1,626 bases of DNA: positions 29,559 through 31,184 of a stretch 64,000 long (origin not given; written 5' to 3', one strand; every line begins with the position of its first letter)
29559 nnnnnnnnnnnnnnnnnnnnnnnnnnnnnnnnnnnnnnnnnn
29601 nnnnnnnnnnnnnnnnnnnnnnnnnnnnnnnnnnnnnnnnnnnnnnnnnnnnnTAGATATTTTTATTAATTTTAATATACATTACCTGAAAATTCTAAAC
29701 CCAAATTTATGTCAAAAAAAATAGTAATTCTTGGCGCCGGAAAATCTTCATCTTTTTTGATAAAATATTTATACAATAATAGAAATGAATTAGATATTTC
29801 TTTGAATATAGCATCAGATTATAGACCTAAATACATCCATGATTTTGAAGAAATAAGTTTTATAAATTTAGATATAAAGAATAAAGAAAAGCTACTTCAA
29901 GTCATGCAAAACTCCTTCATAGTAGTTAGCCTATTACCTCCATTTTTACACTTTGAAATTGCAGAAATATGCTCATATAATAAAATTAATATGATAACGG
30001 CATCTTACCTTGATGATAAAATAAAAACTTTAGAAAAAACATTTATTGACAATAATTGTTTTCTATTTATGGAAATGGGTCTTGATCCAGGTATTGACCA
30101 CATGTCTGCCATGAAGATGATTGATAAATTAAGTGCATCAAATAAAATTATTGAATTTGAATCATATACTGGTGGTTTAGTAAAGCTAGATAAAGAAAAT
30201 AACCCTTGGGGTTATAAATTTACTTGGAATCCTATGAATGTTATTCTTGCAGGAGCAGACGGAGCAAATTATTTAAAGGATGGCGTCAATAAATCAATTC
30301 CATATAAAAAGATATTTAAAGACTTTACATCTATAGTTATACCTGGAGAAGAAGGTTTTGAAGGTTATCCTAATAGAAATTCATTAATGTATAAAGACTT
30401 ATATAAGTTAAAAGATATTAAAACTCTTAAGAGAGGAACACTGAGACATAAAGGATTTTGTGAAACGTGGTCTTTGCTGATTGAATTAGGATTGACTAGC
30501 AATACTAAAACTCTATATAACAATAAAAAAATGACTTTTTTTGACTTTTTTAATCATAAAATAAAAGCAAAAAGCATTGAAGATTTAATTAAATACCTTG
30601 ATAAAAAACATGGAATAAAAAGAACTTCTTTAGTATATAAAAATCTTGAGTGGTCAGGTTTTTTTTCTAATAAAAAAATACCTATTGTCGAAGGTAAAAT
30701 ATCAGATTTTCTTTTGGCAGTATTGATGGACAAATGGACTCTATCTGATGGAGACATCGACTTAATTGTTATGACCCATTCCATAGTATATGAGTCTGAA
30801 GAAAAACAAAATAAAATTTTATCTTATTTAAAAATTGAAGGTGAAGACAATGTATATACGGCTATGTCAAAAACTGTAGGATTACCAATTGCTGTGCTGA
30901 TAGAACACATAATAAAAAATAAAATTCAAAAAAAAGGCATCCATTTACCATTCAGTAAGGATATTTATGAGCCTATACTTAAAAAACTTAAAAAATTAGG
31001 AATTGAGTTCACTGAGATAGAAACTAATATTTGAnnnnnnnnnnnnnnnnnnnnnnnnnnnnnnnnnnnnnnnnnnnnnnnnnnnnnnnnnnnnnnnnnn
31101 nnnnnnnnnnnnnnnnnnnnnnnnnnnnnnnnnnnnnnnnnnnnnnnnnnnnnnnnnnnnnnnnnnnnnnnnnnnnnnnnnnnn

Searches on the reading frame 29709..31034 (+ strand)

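Call 67: search_protein_families(library=pfam, proteins=[window:29709-31034:+], max_evalue=0.00001)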
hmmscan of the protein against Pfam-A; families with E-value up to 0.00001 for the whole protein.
window:29709-31034:+ (441 aa): 2 families
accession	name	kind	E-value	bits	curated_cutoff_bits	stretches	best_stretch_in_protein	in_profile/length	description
PF16653.10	Sacchrp_dh_C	-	5.1e-71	240.3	31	1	124-432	1-265/265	Saccharopine dehydrogenase C-terminal domain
PF03435.24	Sacchrp_dh_NADP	-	1.7e-11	45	25.1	1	5-112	1-121/129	Saccharopine dehydrogenase NADP binding domain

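Call 97: search_protein_families(library=ncbifam, proteins=[window:29709-31034:+], max_evalue=1e-10)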
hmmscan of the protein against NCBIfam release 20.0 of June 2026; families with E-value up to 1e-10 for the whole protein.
window:29709-31034:+ (441 aa): 0 families
